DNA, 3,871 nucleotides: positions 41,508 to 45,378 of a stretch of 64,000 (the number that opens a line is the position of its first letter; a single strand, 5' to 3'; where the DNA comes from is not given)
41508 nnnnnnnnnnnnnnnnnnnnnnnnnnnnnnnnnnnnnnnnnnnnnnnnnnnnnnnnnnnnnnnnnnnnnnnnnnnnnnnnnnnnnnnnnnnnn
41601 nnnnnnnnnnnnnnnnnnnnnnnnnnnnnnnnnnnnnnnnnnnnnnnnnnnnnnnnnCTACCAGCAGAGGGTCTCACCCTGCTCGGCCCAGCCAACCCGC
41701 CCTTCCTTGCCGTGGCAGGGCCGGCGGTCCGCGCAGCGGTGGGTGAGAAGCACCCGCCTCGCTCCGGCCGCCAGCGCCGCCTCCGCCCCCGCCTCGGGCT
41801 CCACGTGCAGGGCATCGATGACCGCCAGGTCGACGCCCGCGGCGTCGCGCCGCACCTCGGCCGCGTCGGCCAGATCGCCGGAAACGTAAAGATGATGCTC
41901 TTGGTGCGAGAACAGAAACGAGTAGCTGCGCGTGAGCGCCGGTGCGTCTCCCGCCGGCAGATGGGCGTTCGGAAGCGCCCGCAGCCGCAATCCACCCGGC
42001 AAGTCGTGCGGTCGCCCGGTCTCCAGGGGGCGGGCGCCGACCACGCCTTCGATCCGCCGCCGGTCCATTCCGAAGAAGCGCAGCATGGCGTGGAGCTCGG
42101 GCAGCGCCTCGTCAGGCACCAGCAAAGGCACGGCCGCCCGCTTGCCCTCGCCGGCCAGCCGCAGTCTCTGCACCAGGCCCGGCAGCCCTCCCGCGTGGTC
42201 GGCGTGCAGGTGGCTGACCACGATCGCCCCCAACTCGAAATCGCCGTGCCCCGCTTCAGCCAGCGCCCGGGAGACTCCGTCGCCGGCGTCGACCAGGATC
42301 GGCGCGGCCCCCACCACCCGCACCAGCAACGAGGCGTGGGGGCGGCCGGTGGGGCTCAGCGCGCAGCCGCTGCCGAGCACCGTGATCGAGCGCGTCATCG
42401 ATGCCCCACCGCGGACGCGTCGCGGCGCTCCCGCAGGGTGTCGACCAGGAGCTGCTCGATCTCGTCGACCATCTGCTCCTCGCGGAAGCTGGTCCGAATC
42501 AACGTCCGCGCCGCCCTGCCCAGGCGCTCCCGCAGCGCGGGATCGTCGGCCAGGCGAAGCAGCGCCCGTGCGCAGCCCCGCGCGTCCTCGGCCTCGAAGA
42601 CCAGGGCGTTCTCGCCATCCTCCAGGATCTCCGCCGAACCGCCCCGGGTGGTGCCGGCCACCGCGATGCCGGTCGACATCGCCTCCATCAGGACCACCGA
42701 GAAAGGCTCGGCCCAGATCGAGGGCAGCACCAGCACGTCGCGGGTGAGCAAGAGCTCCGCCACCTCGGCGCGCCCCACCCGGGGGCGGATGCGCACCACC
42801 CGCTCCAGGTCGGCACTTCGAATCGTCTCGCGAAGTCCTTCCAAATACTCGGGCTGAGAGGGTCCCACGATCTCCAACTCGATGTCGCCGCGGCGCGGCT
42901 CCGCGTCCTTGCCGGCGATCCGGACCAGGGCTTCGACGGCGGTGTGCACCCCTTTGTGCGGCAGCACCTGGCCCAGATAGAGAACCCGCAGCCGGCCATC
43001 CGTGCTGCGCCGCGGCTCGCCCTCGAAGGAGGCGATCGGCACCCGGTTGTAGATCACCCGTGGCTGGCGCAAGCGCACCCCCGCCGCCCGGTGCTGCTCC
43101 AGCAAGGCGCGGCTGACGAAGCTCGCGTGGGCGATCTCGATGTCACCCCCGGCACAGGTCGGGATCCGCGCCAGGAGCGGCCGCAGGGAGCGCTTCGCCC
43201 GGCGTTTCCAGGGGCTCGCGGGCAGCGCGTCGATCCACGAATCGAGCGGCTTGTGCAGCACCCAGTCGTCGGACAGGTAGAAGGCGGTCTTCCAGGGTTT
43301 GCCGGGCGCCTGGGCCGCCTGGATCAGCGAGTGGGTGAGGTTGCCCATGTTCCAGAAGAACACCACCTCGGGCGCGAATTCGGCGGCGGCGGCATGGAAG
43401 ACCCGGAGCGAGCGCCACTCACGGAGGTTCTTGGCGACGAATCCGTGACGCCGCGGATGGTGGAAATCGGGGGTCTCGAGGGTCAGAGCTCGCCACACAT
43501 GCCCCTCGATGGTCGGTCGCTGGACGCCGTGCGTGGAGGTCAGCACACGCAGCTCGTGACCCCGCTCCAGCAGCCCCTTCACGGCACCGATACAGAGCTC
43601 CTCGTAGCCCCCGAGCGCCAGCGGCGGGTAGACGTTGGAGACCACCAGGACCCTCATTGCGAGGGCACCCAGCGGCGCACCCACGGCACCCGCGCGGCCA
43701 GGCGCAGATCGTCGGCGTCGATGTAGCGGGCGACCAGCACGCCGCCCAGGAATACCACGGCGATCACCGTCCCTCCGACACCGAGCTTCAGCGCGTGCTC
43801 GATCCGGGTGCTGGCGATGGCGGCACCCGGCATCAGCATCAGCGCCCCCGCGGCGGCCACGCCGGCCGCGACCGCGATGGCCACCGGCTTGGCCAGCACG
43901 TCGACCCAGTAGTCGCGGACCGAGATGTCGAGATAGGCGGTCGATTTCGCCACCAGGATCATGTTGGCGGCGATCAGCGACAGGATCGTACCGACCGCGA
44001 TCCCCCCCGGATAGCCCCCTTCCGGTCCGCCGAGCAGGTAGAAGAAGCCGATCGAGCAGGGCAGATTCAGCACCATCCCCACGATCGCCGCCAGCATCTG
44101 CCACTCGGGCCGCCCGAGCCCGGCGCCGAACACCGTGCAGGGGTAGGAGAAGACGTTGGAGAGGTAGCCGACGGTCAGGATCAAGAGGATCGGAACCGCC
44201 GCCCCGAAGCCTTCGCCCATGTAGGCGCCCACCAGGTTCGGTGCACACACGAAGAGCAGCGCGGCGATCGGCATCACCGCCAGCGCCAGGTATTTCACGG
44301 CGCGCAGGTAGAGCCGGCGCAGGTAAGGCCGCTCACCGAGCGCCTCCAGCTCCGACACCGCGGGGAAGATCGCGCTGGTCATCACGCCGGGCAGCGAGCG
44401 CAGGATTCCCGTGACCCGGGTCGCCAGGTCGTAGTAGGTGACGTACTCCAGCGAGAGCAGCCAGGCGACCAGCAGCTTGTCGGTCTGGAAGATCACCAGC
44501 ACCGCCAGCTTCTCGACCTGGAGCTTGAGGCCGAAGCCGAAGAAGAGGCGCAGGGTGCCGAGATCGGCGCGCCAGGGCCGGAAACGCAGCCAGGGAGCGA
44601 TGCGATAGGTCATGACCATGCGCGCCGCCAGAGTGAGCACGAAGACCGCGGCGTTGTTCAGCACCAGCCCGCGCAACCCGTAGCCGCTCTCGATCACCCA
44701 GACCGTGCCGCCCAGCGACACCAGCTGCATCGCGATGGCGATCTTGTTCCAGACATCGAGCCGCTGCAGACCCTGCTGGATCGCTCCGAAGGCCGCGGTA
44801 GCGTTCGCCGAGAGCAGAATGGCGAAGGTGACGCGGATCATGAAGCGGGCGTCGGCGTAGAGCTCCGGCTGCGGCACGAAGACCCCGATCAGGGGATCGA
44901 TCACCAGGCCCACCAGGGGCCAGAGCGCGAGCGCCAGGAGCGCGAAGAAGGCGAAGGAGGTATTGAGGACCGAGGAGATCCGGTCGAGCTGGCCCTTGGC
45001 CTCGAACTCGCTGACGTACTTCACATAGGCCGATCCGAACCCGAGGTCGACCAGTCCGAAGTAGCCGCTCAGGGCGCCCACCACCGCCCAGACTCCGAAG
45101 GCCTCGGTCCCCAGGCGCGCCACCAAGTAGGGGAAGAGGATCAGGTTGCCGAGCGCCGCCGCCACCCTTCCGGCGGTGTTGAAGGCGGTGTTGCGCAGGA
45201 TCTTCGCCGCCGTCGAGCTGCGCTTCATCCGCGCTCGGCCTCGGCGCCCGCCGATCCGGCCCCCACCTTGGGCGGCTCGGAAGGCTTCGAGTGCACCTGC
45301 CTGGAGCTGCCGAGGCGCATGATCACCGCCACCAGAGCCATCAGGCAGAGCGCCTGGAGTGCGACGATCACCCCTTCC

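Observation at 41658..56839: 15-kb translationally coupled surface-glycan biosynthesis island with unusual tailoring enzymes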

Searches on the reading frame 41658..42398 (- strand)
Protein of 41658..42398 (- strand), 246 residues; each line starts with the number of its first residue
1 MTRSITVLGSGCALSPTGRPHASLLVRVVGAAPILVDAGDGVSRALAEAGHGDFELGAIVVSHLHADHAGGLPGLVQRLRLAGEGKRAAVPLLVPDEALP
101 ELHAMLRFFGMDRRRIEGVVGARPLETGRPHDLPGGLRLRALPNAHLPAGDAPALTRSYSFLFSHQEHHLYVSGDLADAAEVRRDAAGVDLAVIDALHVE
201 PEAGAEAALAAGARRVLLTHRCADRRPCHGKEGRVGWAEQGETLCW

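Call 7: search_protein_families(library=pfam, proteins=[window:41658-42398:-], max_evalue=0.01)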
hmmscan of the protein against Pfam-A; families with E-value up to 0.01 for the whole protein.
window:41658-42398:- (246 aa): 3 families
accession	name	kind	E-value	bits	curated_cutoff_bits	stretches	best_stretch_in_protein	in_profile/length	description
PF12706.13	Lactamase_B_2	-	7.1e-20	71.9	27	1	34-220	3-199/200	Beta-lactamase superfamily domain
PF00753.33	Lactamase_B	-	2.2e-10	41.2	22.7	1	17-122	2-97/196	Metallo-beta-lactamase superfamily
PF23023.1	Anti-Pycsar_Apyc1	-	2.5e-05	24.3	50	1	3-81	3-79/250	Anti-Pycsar protein Apyc1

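Call 37: search_solved_structures(query=window:41658-42398:-, max_evalue=0.01)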
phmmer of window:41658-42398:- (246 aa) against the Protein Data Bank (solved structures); distinct sequences matched with E-value up to 0.01: 12.
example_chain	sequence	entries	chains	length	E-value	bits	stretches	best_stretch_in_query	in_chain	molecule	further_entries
8gyg_A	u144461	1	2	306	2e-08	37.3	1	29-200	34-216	Arysulfatase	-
9ey0_E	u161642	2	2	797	3.1e-08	36.7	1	5-95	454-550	Zinc phosphodiesterase ELAC protein 2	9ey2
8z0p_A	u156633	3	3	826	3.4e-08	36.6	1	5-95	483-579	Zinc phosphodiesterase ELAC protein 2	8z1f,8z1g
8rr1_E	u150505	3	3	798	1.5e-07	34.4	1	5-95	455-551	Zinc phosphodiesterase ELAC protein 2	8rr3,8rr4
9ey1_E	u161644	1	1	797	7.7e-07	32.1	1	5-95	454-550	Zinc phosphodiesterase ELAC protein 2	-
8cbl_E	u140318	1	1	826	8.4e-07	32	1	5-95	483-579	Zinc phosphodiesterase ELAC protein 2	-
7u2r_A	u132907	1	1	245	3.2e-06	30.1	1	7-153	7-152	Apyc1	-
7u2s_A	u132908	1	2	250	5.3e-06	29.4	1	5-243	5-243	Apyc1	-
3zwf_A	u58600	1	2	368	6.6e-06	29.1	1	5-83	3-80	ZINC PHOSPHODIESTERASE ELAC PROTEIN 1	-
7t28_A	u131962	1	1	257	2.3e-05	27.3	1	2-99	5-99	Putative metal-dependent hydrolase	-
2cbn_A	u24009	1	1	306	6.2e-05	25.9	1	34-82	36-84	RIBONUCLEASE Z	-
7xgt_A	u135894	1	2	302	0.0089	18.8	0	59-147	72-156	RNase ZS1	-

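Call 64: search_protein_families(library=ncbifam, proteins=[window:41658-42398:-], max_evalue=0.001)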
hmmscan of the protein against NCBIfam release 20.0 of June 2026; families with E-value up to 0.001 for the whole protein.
window:41658-42398:- (246 aa): 10 families
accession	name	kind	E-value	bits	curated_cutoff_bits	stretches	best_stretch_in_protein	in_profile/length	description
TIGR02651.1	RNase_Z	equivalog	1.1e-16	60.8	292.95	1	5-95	2-89/302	ribonuclease Z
NF000801.0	PRK00055.1-3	equivalog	1.9e-16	60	252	1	4-107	3-103/307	ribonuclease Z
NF000805.0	PRK00055.2-3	equivalog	2.5e-12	46.7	416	1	2-82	3-82/307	ribonuclease Z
NF041851.1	cyc_nuc_deg_phdiest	equivalog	1.7e-10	40.7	400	1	5-197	3-185/253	cyclic nucleotide-degrading phosphodiesterase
NF000806.0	PRK00055.2-4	equivalog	5e-10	39.1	363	1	5-112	4-111/280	ribonuclease Z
NF041257.1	GntH_guanitoxin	equivalog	2.1e-07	30.2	333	1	5-84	15-96/374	guanitoxin biosynthesis MBL fold metallo-hydrolase GntH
NF000804.0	PRK00055.2-1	equivalog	1.2e-06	27.9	402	1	2-81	3-81/306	ribonuclease Z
NF000800.0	PRK00055.1-1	equivalog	2.8e-05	23.3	398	1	31-84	32-85/305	ribonuclease Z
TIGR02649.1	true_RNase_BN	exception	3.4e-05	23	563.7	1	34-85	34-85/304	ribonuclease BN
TIGR03413.1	GSH_gloB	equivalog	0.00043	19.7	200.8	0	34-81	23-69/248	hydroxyacylglutathione hydrolase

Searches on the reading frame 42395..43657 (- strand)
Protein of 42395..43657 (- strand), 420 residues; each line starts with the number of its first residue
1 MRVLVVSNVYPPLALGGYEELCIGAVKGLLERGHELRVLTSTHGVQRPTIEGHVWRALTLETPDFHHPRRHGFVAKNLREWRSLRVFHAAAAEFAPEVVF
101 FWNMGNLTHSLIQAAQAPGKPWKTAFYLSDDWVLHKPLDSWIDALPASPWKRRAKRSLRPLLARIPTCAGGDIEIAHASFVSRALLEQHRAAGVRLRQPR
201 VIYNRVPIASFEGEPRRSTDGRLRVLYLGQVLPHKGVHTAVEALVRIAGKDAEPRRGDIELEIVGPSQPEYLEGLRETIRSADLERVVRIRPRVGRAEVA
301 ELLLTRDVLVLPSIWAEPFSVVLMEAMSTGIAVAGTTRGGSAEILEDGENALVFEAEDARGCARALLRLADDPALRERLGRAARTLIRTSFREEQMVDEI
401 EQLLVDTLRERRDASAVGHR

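Call 7: search_protein_families(library=pfam, proteins=[window:42395-43645:-], max_evalue=0.01)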
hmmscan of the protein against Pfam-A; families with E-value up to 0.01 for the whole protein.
window:42395-43645:- (416 aa): 5 families
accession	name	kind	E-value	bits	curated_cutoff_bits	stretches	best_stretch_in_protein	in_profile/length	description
PF00534.26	Glycos_transf_1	-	8.6e-30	104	26.4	1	216-380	13-170/172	Glycosyl transferases group 1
PF13692.12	Glyco_trans_1_4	-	8.9e-24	84.8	27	1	220-368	3-142/142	Glycosyl transferases group 1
PF20706.3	GT4-conflict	-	8.5e-10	38.6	26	1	197-403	173-375/385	Family 4 Glycosyltransferase in conflict systems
PF13524.12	Glyco_trans_1_2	-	1.6e-07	31.8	25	1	253-397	13-143/144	Glycosyl transferase-like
PF13439.12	Glyco_transf_4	-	0.0021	18.6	28.5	1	12-202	2-166/170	Glycosyltransferase Family 4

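Call 64: search_protein_families(library=ncbifam, proteins=[window:42395-43657:-], max_evalue=0.001)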
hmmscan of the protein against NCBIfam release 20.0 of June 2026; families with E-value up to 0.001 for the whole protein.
window:42395-43657:- (420 aa): 27 families (the best 25 are shown)
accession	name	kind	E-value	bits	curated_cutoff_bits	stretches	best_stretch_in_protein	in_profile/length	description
NF041876.1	EPS_EpsE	equivalog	7.6e-26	91.3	400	1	218-396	210-385/389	exopolysaccharide biosynthesis GT4 family glycosyltransferase EpsE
TIGR03088.1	stp2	hypoth_equivalog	1.4e-24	86.9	409.05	1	216-404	188-370/374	TIGR03088 family PEP-CTERM/XrtA system glycosyltransferase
TIGR02149.1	glgA_Coryne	subfamily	1e-15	57.8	302.4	1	222-398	204-381/391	glycogen synthase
TIGR03999.1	thiol_BshA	equivalog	3.8e-15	55.7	273.7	1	269-404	239-370/375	N-acetyl-alpha-D-glucosaminyl L-malate synthase BshA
TIGR03449.1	mycothiol_MshA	equivalog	1.1e-13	50.8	462.5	1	225-400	223-396/406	D-inositol-3-phosphate glycosyltransferase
NF038229.1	Glyco4_Geo_Pelo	equivalog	1.9e-13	50.2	400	1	215-407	154-336/338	GPMC system family 4 glycosyltransferase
NF046085.1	XrtY_assoc_Gly1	equivalog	4e-12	45.7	400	1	200-403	185-380/387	XrtY-associated glycosyltransferase XYAG1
TIGR04063.1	stp3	hypoth_equivalog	3e-11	42.8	442.05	1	225-393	216-381/397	TIGR04063 family PEP-CTERM/XrtA system glycosyltransferase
NF038011.1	PelF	equivalog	3.9e-11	42.7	100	1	192-379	275-464/489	GT4 family glycosyltransferase PelF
TIGR04005.1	wcaL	equivalog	1.5e-09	37.2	537.6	1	209-404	209-403/406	colanic acid biosynthesis glycosyltransferase WcaL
NF038295.1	EPS_HpsP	equivalog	1.8e-08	33.8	550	1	224-395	209-375/388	hormogonium polysaccharide biosynthesis glycosyltransferase HpsP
NF053787.1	GlcN_PG_synth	equivalog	3.1e-08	32.9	480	1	289-401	245-353/361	N-acetylglucosaminyl phosphatidylglycerol synthase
NF012028.0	PRK15484.1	subfamily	3.4e-07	29.7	618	1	225-401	196-372/380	lipopolysaccharide N-acetylglucosaminyltransferase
NF041010.1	glycosy_Agl16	equivalog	5.1e-07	28.9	575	1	192-387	151-332/352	glycosylation protein Agl16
NF047684.1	TeichurnBiosyTuaC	equivalog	8.1e-07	28.3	550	1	225-395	222-377/391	teichuronic acid biosynthesis protein TuaC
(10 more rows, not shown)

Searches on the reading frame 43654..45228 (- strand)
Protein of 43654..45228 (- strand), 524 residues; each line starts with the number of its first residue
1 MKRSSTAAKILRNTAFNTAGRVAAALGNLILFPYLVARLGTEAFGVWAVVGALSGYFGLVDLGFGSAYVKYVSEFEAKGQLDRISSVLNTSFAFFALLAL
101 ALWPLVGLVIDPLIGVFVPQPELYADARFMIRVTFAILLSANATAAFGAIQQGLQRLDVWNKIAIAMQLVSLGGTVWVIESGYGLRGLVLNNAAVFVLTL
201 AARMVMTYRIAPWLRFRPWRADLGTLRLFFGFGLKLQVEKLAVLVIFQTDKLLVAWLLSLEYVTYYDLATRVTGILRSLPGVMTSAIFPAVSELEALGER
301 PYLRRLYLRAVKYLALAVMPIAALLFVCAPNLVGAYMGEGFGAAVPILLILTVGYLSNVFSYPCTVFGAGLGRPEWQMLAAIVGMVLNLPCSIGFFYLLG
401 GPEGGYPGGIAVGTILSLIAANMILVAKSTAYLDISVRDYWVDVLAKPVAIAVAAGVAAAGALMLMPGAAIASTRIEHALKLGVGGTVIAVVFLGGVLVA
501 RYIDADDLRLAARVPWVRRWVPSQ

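Call 7: search_protein_families(library=pfam, proteins=[window:43654-45228:-], max_evalue=0.01)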
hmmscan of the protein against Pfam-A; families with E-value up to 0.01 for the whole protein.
window:43654-45228:- (524 aa): 3 families
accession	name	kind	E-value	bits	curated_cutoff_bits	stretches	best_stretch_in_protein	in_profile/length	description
PF13440.11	Polysacc_synt_3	-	4.9e-19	69.1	23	1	36-345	2-292/293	Polysaccharide biosynthesis protein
PF01943.22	Polysacc_synt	-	2.4e-17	63.7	28.2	1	10-294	1-273/274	Polysaccharide biosynthesis protein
PF01554.23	MatE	-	9.5e-11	42.1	24.9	2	239-391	5-158/161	MatE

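Call 64: search_protein_families(library=ncbifam, proteins=[window:43654-45228:-], max_evalue=0.001)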
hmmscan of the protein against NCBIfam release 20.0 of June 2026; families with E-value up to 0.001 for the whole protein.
window:43654-45228:- (524 aa): 4 families
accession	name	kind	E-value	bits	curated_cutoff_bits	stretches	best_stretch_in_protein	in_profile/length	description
NF007773.0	PRK10459.1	equivalog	4.1e-12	45.8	273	1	92-494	81-467/492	MOP flippase family protein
NF041503.1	WZX_like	subfamily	2.5e-09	36.7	300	1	152-351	153-353/429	O-unit flippase-like protein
NF047674.1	TeichurnBiosyTuaB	equivalog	3.8e-09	36.1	580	1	22-380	20-360/469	teichuronic acid biosynthesis protein TuaB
TIGR01695.1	murJ_mviN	equivalog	8.6e-07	28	235.55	1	63-501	58-497/506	murein biosynthesis integral membrane protein MurJ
